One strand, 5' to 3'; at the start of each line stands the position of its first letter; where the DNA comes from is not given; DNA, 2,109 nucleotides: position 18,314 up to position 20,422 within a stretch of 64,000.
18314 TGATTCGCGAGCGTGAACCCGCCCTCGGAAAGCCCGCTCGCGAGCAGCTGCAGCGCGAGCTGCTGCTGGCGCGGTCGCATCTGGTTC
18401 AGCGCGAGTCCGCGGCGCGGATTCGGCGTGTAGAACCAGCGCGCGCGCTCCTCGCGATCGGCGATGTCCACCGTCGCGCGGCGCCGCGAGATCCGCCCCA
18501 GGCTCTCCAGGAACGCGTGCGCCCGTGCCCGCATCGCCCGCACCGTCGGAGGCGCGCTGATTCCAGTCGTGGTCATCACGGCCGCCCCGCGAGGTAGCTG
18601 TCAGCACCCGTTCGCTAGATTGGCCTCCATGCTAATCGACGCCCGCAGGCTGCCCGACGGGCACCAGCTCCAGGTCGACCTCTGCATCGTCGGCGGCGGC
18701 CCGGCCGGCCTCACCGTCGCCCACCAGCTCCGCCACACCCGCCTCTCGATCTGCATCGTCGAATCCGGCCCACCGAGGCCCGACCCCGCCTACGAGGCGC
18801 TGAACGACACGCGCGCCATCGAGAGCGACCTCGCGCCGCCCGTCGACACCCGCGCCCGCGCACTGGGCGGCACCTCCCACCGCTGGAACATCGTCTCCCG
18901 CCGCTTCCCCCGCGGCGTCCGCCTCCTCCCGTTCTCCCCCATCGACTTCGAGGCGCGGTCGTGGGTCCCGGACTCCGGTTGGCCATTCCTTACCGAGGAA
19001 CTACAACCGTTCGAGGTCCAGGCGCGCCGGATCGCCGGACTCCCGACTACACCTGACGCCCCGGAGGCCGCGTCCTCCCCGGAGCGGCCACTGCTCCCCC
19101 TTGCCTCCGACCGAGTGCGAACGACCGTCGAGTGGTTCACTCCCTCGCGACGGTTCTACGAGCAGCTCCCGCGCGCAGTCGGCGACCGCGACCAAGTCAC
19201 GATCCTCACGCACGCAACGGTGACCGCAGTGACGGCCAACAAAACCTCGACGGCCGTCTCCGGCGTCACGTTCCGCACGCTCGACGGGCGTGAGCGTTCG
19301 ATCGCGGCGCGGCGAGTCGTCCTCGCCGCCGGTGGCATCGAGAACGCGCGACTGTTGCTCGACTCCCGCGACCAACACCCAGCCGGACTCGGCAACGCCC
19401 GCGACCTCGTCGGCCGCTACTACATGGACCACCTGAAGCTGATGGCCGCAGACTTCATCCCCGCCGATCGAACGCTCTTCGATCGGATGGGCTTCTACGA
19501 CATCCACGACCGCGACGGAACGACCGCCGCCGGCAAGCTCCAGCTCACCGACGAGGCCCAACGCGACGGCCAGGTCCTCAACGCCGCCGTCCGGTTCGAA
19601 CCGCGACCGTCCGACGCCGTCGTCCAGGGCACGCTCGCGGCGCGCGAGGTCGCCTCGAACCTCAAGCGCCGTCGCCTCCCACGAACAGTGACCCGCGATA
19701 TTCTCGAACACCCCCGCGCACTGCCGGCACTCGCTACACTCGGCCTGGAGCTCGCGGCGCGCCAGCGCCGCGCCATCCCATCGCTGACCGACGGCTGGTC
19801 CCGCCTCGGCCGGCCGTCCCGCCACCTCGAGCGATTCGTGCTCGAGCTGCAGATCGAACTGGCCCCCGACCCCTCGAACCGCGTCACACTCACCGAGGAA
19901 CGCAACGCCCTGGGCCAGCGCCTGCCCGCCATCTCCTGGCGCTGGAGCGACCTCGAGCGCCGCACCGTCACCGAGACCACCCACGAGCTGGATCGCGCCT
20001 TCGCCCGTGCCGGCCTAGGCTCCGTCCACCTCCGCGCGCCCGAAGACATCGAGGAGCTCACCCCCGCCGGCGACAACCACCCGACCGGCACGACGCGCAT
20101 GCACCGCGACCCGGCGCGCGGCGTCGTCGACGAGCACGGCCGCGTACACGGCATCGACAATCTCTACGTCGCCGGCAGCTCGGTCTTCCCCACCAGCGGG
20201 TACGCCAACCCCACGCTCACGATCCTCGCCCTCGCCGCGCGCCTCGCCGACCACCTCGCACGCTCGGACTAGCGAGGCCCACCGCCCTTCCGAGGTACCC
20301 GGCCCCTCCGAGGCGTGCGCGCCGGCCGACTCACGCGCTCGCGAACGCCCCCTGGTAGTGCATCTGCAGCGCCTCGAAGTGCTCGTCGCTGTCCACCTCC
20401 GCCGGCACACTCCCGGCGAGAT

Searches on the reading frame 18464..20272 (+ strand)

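Call 51: search_protein_families(library=pfam, proteins=[window:18464-20272:+], max_evalue=0.0001)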
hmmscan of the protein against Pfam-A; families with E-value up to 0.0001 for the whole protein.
window:18464-20272:+ (602 aa): 8 families
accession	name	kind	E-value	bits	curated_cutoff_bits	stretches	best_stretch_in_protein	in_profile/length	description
PF05199.19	GMC_oxred_C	-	6.4e-27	95.2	24.6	1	468-591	1-139/139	GMC oxidoreductase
PF00890.30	FAD_binding_2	-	1.4e-10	41.4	20.4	0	133-300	116-210/414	FAD binding domain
PF07992.20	Pyr_redox_2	-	7.3e-09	35.9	26.1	0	72-103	2-33/291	Pyridine nucleotide-disulphide oxidoreductase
PF01266.30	DAO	-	7.4e-09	36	27.9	0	72-102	1-31/353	FAD dependent oxidoreductase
PF05834.18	Lycopene_cycl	-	1.8e-07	31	23.4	1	72-106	1-37/380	Lycopene cyclase protein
PF00732.25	GMC_oxred_N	-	5.9e-06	26.7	23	1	241-324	139-217/218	GMC oxidoreductase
PF13450.12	NAD_binding_8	-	2.5e-05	24.9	21.9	0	75-102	1-28/68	NAD(P)-binding Rossmann-like domain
PF13738.12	Pyr_redox_3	-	2.9e-05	23.9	30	0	75-102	2-30/305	Pyridine nucleotide-disulphide oxidoreductase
